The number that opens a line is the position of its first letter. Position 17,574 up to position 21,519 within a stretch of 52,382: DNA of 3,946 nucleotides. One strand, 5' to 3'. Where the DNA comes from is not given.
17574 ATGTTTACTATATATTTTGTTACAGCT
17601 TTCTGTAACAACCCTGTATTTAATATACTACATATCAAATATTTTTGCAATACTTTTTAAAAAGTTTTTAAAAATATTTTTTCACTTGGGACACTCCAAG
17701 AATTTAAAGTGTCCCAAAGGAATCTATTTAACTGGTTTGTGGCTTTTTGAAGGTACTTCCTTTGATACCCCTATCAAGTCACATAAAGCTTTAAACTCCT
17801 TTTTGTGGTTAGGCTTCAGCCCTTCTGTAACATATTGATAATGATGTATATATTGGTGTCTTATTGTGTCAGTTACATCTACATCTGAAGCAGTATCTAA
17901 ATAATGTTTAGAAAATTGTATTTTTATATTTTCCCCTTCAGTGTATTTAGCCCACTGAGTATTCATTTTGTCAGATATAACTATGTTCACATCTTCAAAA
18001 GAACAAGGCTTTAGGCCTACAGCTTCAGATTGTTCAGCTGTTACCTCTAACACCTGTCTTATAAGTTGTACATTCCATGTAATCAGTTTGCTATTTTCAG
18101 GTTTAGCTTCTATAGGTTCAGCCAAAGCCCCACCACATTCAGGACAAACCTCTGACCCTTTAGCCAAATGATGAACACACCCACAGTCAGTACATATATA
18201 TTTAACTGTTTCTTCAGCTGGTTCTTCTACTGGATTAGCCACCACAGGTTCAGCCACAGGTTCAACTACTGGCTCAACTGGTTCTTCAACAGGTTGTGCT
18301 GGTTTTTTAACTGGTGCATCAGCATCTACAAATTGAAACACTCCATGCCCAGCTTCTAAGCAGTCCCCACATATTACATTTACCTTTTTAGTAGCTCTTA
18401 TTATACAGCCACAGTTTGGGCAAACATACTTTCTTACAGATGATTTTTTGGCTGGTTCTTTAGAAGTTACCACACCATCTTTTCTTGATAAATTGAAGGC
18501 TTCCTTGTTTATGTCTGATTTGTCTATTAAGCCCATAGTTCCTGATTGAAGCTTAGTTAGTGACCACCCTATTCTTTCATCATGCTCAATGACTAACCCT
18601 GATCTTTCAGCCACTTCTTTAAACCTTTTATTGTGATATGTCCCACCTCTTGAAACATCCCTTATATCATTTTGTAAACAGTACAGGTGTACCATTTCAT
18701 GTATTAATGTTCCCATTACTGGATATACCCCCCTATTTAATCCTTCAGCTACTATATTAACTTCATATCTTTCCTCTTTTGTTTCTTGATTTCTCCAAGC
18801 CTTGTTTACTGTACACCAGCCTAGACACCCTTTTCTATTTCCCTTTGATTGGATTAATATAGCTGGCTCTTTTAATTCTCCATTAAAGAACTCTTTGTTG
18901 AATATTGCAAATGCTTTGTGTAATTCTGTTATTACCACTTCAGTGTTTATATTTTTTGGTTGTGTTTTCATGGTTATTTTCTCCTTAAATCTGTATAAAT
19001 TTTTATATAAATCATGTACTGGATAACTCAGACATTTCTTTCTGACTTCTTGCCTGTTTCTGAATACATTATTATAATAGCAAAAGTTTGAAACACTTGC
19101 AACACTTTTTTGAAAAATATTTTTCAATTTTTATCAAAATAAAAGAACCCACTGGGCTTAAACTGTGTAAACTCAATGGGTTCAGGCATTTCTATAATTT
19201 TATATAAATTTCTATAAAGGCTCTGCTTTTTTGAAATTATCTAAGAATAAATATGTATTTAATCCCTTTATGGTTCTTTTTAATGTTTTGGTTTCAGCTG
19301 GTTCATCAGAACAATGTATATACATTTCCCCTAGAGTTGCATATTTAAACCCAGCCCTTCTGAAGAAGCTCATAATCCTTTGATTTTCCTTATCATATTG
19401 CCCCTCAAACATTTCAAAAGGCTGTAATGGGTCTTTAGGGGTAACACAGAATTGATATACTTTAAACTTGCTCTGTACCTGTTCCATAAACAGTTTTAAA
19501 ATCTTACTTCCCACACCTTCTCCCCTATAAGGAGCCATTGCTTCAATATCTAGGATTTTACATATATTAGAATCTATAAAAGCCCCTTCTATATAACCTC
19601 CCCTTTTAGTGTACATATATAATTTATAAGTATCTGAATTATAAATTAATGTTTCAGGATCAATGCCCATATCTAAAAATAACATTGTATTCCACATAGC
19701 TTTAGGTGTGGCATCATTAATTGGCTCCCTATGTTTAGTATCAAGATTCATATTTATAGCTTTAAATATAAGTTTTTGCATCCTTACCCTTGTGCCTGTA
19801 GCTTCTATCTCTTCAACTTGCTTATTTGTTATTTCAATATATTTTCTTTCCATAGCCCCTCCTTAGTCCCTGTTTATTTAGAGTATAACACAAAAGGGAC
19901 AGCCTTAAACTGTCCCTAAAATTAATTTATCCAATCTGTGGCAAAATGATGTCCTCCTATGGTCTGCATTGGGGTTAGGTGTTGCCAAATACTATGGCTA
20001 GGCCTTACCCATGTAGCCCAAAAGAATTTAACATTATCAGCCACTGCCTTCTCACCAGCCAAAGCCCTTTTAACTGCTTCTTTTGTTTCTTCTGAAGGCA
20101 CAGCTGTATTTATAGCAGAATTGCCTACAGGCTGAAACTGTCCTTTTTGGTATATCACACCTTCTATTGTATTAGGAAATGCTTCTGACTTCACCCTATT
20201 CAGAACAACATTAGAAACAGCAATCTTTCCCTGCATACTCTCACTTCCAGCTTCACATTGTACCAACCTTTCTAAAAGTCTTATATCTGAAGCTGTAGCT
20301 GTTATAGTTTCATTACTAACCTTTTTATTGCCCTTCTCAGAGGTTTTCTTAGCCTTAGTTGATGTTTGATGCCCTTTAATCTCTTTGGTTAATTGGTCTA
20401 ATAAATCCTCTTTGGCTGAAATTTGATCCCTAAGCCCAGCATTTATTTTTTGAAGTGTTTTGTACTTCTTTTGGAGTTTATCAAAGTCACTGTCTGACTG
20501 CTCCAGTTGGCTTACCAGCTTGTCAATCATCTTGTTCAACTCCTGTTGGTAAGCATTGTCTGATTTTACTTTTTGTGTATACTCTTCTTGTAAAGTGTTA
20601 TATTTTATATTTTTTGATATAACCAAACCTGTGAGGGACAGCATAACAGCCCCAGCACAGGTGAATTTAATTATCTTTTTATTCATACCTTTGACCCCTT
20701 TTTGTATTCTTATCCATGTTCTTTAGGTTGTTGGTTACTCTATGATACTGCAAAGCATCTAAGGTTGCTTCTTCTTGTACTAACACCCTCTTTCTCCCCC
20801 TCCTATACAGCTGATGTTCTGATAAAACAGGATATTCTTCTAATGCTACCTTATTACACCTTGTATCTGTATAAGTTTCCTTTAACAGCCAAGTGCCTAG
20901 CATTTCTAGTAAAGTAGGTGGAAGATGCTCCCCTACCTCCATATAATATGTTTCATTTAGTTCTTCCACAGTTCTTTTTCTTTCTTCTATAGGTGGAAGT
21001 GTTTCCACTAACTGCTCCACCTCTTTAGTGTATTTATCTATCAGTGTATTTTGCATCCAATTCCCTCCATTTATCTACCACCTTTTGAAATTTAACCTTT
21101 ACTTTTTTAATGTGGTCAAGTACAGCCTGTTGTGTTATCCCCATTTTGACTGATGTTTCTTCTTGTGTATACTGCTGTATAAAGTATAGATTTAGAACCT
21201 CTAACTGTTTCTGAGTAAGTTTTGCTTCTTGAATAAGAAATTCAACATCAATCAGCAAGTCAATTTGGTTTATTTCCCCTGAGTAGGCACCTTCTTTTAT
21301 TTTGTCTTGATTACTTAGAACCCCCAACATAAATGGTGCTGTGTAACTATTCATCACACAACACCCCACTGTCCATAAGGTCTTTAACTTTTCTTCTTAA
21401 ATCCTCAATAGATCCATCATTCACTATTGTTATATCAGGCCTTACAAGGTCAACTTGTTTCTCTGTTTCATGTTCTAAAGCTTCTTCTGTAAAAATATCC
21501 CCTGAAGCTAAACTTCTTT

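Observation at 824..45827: At least 19 copies of the 18-bp palindrome TTGAAW-N6-WTTCAA, mostly between a terminator and the next gene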

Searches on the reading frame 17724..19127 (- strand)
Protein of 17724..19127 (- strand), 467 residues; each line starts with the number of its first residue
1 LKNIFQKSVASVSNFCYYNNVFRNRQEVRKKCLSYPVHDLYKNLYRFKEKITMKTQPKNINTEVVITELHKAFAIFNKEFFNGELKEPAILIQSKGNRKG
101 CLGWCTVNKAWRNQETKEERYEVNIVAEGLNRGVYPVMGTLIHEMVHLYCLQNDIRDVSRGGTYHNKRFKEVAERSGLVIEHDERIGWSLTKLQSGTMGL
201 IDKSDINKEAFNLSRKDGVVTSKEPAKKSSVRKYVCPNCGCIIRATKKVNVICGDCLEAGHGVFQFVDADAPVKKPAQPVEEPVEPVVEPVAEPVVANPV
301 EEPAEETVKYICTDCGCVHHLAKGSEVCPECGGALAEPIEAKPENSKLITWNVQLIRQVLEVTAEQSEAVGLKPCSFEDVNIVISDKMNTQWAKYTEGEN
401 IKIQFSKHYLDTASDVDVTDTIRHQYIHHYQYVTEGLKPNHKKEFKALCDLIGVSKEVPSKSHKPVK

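Call 7: search_protein_families(library=pfam, proteins=[window:17724-19127:-], max_evalue=0.01)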
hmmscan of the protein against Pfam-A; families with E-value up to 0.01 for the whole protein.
window:17724-19127:- (467 aa): 4 families
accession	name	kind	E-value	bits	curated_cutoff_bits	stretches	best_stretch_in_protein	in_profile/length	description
PF10263.15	SprT-like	-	9e-20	71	25.6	2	376-460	17-104/108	SprT-like family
PF04450.18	BSP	-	0.00015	22.1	23.8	0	344-437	29-121/207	Peptidase of plants and bacteria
PF08271.17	Zn_Ribbon_TF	-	0.0019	18.2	29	0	305-318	15-28/43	TFIIB zinc-binding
PF01155.25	HypA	-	0.0071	16.8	28.9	0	305-337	66-98/112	Hydrogenase/urease nickel incorporation, metallochaperone, hypA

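Call 56: search_protein_families(library=phrogs, proteins=[window:17724-19031:-], max_evalue=0.001)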
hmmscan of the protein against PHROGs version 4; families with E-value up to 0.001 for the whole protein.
window:17724-19031:- (435 aa): 2 families
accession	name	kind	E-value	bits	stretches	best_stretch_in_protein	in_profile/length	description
phrog_6361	-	unknown function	1.1e-40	140.6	2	27-226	9-197/203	-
phrog_10499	-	unknown function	0.00016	23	0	60-137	40-110/149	-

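Call 101: search_protein_families(library=ncbifam, proteins=[window:17724-19031:-], max_evalue=0.001)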
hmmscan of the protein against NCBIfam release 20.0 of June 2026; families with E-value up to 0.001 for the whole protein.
window:17724-19031:- (435 aa): 1 family
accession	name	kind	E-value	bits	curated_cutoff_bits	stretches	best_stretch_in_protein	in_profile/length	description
NF003339.0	PRK04351.1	equivalog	4.7e-07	29.6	113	1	350-428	26-103/149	SprT family protein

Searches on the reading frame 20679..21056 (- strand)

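Call 6: search_protein_families(library=pfam, proteins=[window:20679-21056:-], max_evalue=0.01)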
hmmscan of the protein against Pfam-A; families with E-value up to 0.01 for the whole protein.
window:20679-21056:- (125 aa): 0 families

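Call 56: search_protein_families(library=phrogs, proteins=[window:20679-21056:-], max_evalue=0.001)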
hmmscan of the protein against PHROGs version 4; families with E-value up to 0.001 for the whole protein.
window:20679-21056:- (125 aa): 1 family
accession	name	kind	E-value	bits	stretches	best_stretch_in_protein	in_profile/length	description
phrog_13088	-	unknown function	1.3e-15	58.5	1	6-123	17-123/165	-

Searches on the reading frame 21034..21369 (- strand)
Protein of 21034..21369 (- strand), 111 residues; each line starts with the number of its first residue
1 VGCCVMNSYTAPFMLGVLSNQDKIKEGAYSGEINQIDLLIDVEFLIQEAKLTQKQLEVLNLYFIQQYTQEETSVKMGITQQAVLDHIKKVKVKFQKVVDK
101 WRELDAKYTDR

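Call 6: search_protein_families(library=pfam, proteins=[window:21034-21369:-], max_evalue=0.01)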
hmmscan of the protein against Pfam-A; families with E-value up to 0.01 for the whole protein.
window:21034-21369:- (111 aa): 4 families
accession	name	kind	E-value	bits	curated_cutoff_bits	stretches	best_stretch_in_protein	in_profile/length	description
PF04297.20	UPF0122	-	3.2e-07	31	22.7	1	46-100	13-67/101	Putative helix-turn-helix protein, YlxM / p13 like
PF04545.22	Sigma70_r4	-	5.2e-07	29.5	24.1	1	49-84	3-38/50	Sigma-70, region 4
PF08281.18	Sigma70_r4_2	-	5.2e-05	23.3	25.7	1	49-87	9-47/54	Sigma-70, region 4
PF13518.12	HTH_28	-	0.0027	18.2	25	1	55-89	2-35/52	Helix-turn-helix domain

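Call 101: search_protein_families(library=ncbifam, proteins=[window:21034-21369:-], max_evalue=0.001)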
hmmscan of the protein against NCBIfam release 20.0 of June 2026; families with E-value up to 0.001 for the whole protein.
window:21034-21369:- (111 aa): 10 families
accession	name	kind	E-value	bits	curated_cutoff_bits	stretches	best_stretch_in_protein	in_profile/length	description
NF045758.2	YlxM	equivalog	4.6e-08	33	80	1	49-95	15-61/72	YlxM family DNA-binding protein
NF001066.0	PRK00118.1-1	equivalog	3.4e-06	27.4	147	1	44-91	13-60/110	putative DNA-binding protein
TIGR02937.1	sigma70-ECF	superfamily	6.7e-06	25.8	42.9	1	49-96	116-163/165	sigma-70 family RNA polymerase sigma factor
NF001068.0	PRK00118.1-4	equivalog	7.5e-06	26.5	125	1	44-96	13-65/113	putative DNA-binding protein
NF001070.0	PRK00118.1-6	equivalog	1.3e-05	25.5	117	1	46-108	14-75/110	putative DNA-binding protein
NF001071.0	PRK00118.2-1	equivalog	2.7e-05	24.6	160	1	45-93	13-61/117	putative DNA-binding protein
NF001069.0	PRK00118.1-5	equivalog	6.1e-05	23.3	194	1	33-108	5-75/110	putative DNA-binding protein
NF001072.0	PRK00118.2-2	equivalog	6.8e-05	23.2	97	1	47-100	14-67/111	putative DNA-binding protein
NF001067.0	PRK00118.1-2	equivalog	0.00025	21.5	156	1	44-91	16-63/110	putative DNA-binding protein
NF001074.0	PRK00118.2-4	equivalog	0.00042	20.6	186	1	32-93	3-60/110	putative DNA-binding protein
